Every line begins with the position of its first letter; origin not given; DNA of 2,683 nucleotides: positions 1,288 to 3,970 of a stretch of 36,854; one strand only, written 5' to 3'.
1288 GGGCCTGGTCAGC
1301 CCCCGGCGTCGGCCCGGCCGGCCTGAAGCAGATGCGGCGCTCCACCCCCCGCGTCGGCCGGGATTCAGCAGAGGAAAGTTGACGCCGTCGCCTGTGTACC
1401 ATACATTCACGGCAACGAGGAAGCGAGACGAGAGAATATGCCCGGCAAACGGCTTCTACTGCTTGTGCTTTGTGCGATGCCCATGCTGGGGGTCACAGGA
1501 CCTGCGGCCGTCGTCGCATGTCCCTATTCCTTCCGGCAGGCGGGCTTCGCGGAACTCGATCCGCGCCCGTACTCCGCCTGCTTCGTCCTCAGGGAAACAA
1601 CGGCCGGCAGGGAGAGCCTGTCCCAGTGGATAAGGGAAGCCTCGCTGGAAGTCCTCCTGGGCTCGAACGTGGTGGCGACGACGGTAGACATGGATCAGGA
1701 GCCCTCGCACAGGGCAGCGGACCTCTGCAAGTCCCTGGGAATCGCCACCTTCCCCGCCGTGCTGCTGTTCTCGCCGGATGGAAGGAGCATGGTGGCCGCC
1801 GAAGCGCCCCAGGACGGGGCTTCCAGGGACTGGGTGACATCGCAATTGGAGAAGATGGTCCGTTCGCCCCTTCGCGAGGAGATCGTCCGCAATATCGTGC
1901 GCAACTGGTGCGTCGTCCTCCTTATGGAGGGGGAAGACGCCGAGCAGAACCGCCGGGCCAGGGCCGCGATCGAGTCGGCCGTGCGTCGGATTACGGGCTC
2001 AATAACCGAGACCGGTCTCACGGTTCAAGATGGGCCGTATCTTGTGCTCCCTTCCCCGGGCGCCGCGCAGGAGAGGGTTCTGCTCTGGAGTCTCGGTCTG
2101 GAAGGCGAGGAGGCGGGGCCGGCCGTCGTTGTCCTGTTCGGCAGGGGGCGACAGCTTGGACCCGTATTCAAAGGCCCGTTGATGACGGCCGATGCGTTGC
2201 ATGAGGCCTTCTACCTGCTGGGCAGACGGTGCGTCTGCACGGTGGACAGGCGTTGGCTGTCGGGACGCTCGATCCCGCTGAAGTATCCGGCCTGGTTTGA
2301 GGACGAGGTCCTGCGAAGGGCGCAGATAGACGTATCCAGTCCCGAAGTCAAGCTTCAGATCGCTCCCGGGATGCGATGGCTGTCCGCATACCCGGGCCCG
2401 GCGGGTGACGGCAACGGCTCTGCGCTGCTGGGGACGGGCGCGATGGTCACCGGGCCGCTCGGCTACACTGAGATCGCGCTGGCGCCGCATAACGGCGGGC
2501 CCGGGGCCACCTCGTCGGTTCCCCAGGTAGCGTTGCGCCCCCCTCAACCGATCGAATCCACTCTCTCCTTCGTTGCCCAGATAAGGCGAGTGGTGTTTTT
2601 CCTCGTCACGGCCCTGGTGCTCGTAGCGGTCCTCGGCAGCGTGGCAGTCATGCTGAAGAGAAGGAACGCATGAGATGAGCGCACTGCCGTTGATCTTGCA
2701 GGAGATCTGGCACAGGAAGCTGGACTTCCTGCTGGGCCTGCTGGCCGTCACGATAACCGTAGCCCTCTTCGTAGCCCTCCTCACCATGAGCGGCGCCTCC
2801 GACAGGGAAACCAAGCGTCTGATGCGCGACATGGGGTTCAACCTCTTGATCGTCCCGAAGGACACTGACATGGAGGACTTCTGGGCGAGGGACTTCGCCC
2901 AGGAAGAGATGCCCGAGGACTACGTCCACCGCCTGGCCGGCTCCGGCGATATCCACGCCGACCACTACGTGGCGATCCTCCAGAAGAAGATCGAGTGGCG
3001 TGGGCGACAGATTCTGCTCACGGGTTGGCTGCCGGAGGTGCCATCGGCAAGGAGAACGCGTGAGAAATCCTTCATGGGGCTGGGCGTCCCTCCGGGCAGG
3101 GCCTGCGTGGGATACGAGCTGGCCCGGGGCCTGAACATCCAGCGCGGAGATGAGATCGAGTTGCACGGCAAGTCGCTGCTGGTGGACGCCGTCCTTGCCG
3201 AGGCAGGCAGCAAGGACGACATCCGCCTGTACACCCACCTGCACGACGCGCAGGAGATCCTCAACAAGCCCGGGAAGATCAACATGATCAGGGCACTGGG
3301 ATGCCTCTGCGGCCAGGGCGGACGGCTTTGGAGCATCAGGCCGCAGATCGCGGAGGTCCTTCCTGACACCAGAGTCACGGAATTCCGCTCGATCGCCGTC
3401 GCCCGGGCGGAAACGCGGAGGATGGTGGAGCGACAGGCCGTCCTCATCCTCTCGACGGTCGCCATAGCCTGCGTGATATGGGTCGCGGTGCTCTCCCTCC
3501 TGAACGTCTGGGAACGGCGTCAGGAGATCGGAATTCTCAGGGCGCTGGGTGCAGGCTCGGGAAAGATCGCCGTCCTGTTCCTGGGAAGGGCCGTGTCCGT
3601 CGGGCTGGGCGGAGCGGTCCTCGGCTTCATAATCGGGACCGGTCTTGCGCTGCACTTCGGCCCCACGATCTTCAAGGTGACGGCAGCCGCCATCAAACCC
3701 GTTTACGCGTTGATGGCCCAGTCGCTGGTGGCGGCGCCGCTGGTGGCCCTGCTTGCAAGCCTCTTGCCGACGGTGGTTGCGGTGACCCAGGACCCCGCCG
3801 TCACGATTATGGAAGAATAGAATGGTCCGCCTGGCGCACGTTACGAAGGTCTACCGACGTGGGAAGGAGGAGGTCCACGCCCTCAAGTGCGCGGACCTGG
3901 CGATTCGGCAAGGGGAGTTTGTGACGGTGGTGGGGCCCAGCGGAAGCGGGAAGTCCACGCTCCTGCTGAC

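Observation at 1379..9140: Tight 4-gene operon coupling a MacB/FtsX-type ABC module to a CPYS thioredoxin-fold anchor protein and a 1545-aa exported multidomain enzyme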

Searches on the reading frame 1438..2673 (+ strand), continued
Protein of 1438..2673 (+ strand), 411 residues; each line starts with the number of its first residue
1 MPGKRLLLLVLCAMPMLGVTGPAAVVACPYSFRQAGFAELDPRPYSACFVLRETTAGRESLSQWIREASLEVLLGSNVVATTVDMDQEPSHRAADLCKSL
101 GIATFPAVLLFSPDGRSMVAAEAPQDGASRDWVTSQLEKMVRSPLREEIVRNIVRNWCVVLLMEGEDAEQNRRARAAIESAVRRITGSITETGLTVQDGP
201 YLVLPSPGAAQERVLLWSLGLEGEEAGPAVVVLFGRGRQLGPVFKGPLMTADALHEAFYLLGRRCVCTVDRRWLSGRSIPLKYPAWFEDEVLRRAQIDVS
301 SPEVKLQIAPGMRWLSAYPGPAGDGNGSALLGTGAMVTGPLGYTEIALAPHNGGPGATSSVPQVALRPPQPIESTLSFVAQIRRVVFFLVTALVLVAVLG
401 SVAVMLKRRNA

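Call 65: fold_search(model_id=the predicted structure, library=pdb)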
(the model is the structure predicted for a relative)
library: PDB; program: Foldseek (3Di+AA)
matches with E <= 10: 1269; with E <= 0.001: 88
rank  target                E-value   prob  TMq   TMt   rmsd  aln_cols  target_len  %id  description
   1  9wzl_A                2.2e-07  1.00  0.23  0.34  17.5       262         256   16  Crystal structure of rice protein disulfide isomerase-like protein OsPDIL2-3 a-b domain (released 2026-04-08)
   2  9wzl_B                2.5e-07  1.00  0.22  0.34  17.6       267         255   15  Crystal structure of rice protein disulfide isomerase-like protein OsPDIL2-3 a-b domain (released 2026-04-08)
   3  5xwm_A                6.1e-07  1.00  0.21  0.24  16.5       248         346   14  human ERp44 zinc-bound form (released 2019-01-02)
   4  9wzk_A                7.4e-07  1.00  0.23  0.34  17.4       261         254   17  Crystal structure of the inactive mutant of rice protein disulfide isomerase-like protein OsPDIL2-3 a-b domains (released 2026-04-08)
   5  5xwm_B                9.4e-07  1.00  0.21  0.24  15.3       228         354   15  human ERp44 zinc-bound form (released 2019-01-02)
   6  5d96_D                1.1e-06  1.00  0.20  0.32  15.1       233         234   14  Oxidoreductase Fragment of Mouse QSOX1 in Complex with a FAb Fragment from an Antibody Targeting Mouse and Human QSOX1 (released 2016-02-10)
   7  5xwm_C                1.1e-06  1.00  0.20  0.24  18.0       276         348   14  human ERp44 zinc-bound form (released 2019-01-02)
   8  8aon_B00A             1.4e-06  1.00  0.19  0.31  15.2       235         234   12  Oxidoreductase fragment of human QSOX1 in complex with a Fab fragment of a humanized anti-QSOX1 antibody (released 2023-08-02)
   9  5xwm_D                1.5e-06  1.00  0.22  0.25  17.8       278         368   15  human ERp44 zinc-bound form (released 2019-01-02)
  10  4ij3_A                1.8e-06  1.00  0.20  0.32  16.3       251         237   13  Oxidoreductase Fragment of Human QSOX1 in Complex with a FAB Fragment from an Anti- Human QSOX1 Antibody (released 2013-11-06)
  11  5gu6                  2.1e-06  1.00  0.22  0.23  15.4       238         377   14  Crystal structure of Human ERp44 form I (released 2017-04-12)
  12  5gu7                  3.2e-06  1.00  0.21  0.23  15.1       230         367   16  Crystal Structure of human ERp44 form II (released 2017-04-12)
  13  4el1_A                3.6e-06  1.00  0.22  0.21  14.1       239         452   15  Crystal structure of oxidized hPDI (abb'xa') (released 2013-04-10)
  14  4ekz                  4.6e-06  1.00  0.22  0.19  14.1       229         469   15  Crystal structure of reduced hPDI (abb'xa') (released 2013-04-10)
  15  3q6o                  4.6e-06  1.00  0.20  0.32  16.6       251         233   14  Oxidoreductase Fragment of Human QSOX1 (released 2012-05-30)
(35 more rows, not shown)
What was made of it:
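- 1438..2673 (+): Gene A: exported, C-terminally anchored tandem thioredoxin-fold protein, from a family with no Pfam or NCBIfam model. Foldseek matches PDI a-b, ERp44 and QSOX1 at probability 1.0 (call 65).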

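Call 78: find_encoding_contigs(protein=P0002, flank=10000, max_places=1)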
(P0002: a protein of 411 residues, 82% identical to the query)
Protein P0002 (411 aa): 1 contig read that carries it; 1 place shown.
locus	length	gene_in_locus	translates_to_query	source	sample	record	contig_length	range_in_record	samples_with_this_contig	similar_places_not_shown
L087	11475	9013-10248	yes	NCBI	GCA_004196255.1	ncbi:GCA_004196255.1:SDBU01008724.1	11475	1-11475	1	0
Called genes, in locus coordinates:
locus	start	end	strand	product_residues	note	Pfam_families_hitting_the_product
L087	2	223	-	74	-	?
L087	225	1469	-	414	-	PF25973:BSH_CzcB, PF25885:HH_EMRA (weak), PF25881:HH_YBHG, PF25954:Beta-barrel_RND_2, PF25989:YknX_C (faint)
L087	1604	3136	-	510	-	PF02321:OEP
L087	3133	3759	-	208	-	PF00440:TetR_N, PF17932:TetR_C_24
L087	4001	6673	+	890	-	PF01411:tRNA-synt_2c, PF07973:tRNA_SAD, PF02272:DHHA1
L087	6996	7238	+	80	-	PF02604:PhdYeFM_antitox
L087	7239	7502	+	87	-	PF05016:ParE_toxin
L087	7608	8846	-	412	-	PF01120:Alpha_L_fucos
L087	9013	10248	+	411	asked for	-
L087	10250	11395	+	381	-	PF02687:FtsX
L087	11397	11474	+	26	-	?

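Call 79: search_protein_families(library=pfam, proteins=[L045:2386-5700:+, L050:2017-4197:-, L076:51-1286:+, L011:19343-20674:-, L016:11973-12935:-, L030:3389-4870:+, L030:4867-5634:-, L080:11081-12217:+, L017:9515-9970:+, L046:4804-5703:+], max_evalue=0.001)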
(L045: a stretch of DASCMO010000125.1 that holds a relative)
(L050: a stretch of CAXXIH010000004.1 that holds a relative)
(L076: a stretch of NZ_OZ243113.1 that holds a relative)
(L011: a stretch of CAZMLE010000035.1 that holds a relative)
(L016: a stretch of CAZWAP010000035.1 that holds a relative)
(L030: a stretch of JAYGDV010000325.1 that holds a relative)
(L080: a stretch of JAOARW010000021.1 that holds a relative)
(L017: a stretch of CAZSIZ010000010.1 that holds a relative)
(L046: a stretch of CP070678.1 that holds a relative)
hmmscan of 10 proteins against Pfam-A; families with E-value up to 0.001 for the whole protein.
L045:2386-5700:+ (1104 aa): 4 families
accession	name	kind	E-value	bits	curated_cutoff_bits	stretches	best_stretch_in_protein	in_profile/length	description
PF23500.1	DUF7133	-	2e-34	120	27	1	33-284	3-209/385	Domain of unknown function (DUF7133)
PF13646.12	HEAT_2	-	2.5e-20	73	27.7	1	533-612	8-85/88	HEAT repeats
PF07995.17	GSDH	-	4.1e-08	33.3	25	1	209-313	117-233/332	Glucose / Sorbosone dehydrogenase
PF02985.28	HEAT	-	0.00037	20.9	23.5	0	560-584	4-28/31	HEAT repeat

L050:2017-4197:- (726 aa): 0 families

L076:51-1286:+ (411 aa): 1 family
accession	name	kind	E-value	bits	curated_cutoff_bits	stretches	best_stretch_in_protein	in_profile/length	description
PF00202.27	Aminotran_3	-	1.8e-82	277.7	30.5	1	25-407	16-402/403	Aminotransferase class-III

L011:19343-20674:- (443 aa): 2 families
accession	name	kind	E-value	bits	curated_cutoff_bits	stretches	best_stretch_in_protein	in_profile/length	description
PF19051.5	GFO_IDH_MocA_C2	-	2.7e-24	86.5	23.3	1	225-442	45-253/254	Oxidoreductase family, C-terminal alpha/beta domain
PF01408.29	GFO_IDH_MocA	-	1.5e-14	55.1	24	1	57-177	8-119/120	Oxidoreductase family, NAD-binding Rossmann fold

L016:11973-12935:- (320 aa): 3 families
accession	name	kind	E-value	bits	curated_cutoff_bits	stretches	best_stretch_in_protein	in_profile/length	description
PF00498.31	FHA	-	1e-17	64.7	20.7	1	44-107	1-66/67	FHA domain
PF16697.10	Yop-YscD_cpl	-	1.2e-12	48.4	33.2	1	34-109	9-85/94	Inner membrane component of T3SS, cytoplasmic domain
PF13185.12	GAF_2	-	2.8e-05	24.8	28.6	1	181-312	2-135/136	GAF domain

L030:3389-4870:+ (493 aa): 0 families

L030:4867-5634:- (255 aa): 1 family
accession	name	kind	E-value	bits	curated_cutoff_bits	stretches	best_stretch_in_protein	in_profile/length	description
PF09335.16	VTT_dom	-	1.7e-28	100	33.9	1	80-195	1-120/123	VTT domain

L080:11081-12217:+ (378 aa): 2 families
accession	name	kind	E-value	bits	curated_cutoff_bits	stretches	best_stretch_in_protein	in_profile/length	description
PF00899.27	ThiF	-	2.2e-84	282.8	28.1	1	12-247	1-238/238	ThiF family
PF00581.25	Rhodanese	-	2.6e-13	50.7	22.2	1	280-369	3-101/102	Rhodanese-like domain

L017:9515-9970:+ (151 aa): 0 families

L046:4804-5703:+ (299 aa): 0 families

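Call 82: search_protein_families(library=padloc, proteins=[window:1438-2673:+], max_evalue=0.001)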
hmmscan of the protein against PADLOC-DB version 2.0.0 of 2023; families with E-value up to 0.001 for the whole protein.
window:1438-2673:+ (411 aa): 0 families

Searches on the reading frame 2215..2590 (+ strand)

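Call 90: search_protein_families(library=pfam, proteins=[window:2215-2590:+], max_evalue=5)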
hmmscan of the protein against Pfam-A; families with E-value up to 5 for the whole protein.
window:2215-2590:+ (125 aa): 0 families

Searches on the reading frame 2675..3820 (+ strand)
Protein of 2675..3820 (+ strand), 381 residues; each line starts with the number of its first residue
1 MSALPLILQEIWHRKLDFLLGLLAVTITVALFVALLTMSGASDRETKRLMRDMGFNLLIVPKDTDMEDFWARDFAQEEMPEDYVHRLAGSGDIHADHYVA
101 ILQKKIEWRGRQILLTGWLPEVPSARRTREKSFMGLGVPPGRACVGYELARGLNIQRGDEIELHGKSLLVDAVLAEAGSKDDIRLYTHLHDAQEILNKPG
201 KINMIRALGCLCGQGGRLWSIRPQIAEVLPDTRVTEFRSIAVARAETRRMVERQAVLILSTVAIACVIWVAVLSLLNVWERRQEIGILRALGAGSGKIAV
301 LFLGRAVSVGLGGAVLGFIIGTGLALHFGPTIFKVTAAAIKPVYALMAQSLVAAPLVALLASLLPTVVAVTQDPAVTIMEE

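Call 3: search_protein_families(library=pfam, proteins=[window:2675-3820:+], max_evalue=0.01)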
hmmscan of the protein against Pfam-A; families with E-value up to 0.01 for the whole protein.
window:2675-3820:+ (381 aa): 1 family
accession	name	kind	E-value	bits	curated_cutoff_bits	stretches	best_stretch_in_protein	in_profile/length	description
PF02687.27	FtsX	-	1.7e-12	47.9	25.5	1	258-373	3-119/120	FtsX-like permease C-terminal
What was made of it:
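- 2675..3820 (+): Gene B: FtsX-type (type VII ABC) permease with four transmembrane helices and a periplasmic domain of about 205 aa (aa 44-249). PF02687 scores 47.9 bits (call 3).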

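Call 4: search_protein_families(library=ncbifam, proteins=[window:2675-3820:+], max_evalue=0.01)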
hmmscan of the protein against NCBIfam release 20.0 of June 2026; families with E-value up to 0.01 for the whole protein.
window:2675-3820:+ (381 aa): 9 families
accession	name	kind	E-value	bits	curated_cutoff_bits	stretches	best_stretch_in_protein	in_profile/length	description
TIGR02212.1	lolCE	equivalog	9.9e-11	41.2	362.45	1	145-376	147-406/411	lipoprotein-releasing ABC transporter permease subunit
TIGR03434.1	ADOP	subfamily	7.2e-10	37.6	622.3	1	220-380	643-802/803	ADOP family duplicated permease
TIGR02213.1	lolE_release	exception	2.7e-06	26.5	540.35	1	260-332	275-346/411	lipoprotein-releasing ABC transporter permease subunit LolE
NF008076.0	PRK10814.1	exception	4.9e-06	25.8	473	1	249-377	261-395/399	lipoprotein-releasing ABC transporter permease subunit LolC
NF008357.0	PRK11146.1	exception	0.00016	20.6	439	1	261-334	279-351/414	lipoprotein-releasing ABC transporter permease subunit LolE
TIGR00439.2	FtsX_Gneg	equivalog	0.0011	18.3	255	1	249-365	164-282/292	permease-like cell division protein FtsX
NF007826.0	PRK10535.1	equivalog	0.004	15.5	966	0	258-375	524-642/648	macrolide ABC transporter ATP-binding protein/permease MacB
NF038346.1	FtsX_actino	exception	0.0069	15.8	250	1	252-370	180-299/308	permease-like cell division protein FtsX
NF038347.1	FtsX_Gpos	exception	0.0098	15.3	225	0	255-320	171-236/296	permease-like cell division protein FtsX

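Call 40: search_solved_structures(query=window:2675-3817:+, max_evalue=1, show_alignments=1)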
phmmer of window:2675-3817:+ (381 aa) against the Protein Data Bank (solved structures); distinct sequences matched with E-value up to 1: 18.
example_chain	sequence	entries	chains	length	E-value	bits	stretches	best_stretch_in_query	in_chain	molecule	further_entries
9o9x_C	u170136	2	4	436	3.7e-05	26.2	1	246-331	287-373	ABC transporter permease YtrF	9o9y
5gko_A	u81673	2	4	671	5.4e-05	25.7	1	256-378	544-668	Macrolide export ATP-binding/permease protein MacB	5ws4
9w35_A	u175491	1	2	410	0.00011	24.7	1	254-330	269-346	LolF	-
9w2w_A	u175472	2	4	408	0.00011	24.6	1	254-330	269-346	LolF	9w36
9w37_A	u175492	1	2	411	0.00013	24.5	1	254-330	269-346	LolF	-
7arh_C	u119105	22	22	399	0.00014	24.3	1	215-377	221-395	Lipoprotein-releasing ABC transporter permease subunit LolC | Lipo-releasing system transmembrane protein lolC | Lipoprotein-releasing system transmembrane prot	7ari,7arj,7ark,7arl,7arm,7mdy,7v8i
7mdx_A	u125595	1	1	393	0.00039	22.9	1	215-374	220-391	Lipoprotein-releasing system transmembrane protein LolC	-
7w78_B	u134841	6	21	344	0.00095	21.6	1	146-352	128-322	Putative ABC transport system integral membrane protein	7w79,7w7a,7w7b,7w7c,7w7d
7mdx_B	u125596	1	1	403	0.002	20.5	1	258-332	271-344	Lipoprotein-releasing system transmembrane protein LolE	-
9rli_E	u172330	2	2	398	0.0021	20.5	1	258-332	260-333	Lipoprotein-releasing system transmembrane protein LolE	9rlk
7arh_E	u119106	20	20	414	0.0021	20.5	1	258-332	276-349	Lipoprotein-releasing system transmembrane protein LolE | Lipoprotein transporter subunit LolE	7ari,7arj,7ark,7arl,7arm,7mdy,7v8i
5xu1_M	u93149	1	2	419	0.004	19.5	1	246-375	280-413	ABC transporter permeae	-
5lil_A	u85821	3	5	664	0.013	17.8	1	257-375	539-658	Macrolide export ATP-binding/permease protein MacB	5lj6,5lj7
5nik_J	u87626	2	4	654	0.052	15.9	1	255-375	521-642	Macrolide export ATP-binding/permease protein MacB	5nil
8ymc_C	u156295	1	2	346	0.086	15.2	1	250-336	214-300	Cell division protein FtsX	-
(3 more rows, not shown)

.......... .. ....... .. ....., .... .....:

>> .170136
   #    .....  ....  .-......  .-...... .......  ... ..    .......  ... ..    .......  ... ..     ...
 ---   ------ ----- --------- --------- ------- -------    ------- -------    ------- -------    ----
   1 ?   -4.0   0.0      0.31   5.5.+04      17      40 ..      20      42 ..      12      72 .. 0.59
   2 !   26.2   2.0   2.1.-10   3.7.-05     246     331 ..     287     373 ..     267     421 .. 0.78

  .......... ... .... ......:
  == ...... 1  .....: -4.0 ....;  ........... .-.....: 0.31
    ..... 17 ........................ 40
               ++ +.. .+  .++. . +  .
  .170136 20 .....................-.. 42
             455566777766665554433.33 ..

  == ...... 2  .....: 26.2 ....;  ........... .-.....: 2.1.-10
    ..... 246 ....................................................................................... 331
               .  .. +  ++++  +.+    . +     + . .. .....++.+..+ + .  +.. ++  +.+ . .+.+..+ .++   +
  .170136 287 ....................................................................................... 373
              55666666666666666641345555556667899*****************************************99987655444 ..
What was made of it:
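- Closest known: LolCDE / LolF and MacAB-TolC. Same: These are the best sequence and PDB matches for the membrane region of B and for C (calls 4, 40).
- B's best NCBIfam and PDB matches are LolC/E, LolF, MacB and YtrF (calls 4, 40).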

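Call 82: search_protein_families(library=padloc, proteins=[window:2675-3820:+], max_evalue=0.001)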
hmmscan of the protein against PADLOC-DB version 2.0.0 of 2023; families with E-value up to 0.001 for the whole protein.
window:2675-3820:+ (381 aa): 2 families
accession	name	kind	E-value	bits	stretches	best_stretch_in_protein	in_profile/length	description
PDLC01991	CARF_m8--CARF_LolE_TM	-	3.3e-09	33.4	1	254-370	438-548/810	-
PDLC01990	CARF_m8--CARF_Beta-galactosidase_LolE_TM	-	2.6e-05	19.7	1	261-328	1419-1485/1791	-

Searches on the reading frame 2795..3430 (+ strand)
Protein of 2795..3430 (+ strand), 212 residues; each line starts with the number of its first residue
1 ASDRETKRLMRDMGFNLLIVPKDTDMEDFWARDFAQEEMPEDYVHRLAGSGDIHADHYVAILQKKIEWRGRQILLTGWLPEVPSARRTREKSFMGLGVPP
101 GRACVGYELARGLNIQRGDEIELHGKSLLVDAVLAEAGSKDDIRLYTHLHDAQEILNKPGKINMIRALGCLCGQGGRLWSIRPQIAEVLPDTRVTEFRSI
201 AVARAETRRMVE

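Call 90: search_protein_families(library=pfam, proteins=[window:2795-3430:+], max_evalue=5)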
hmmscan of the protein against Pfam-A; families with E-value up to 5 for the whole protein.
window:2795-3430:+ (212 aa): 1 family
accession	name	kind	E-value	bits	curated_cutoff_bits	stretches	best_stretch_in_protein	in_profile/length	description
PF07940.18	Hepar_II_III_C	-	0.23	11.4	24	1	103-164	120-180/237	Heparinase II/III-like, C-terminal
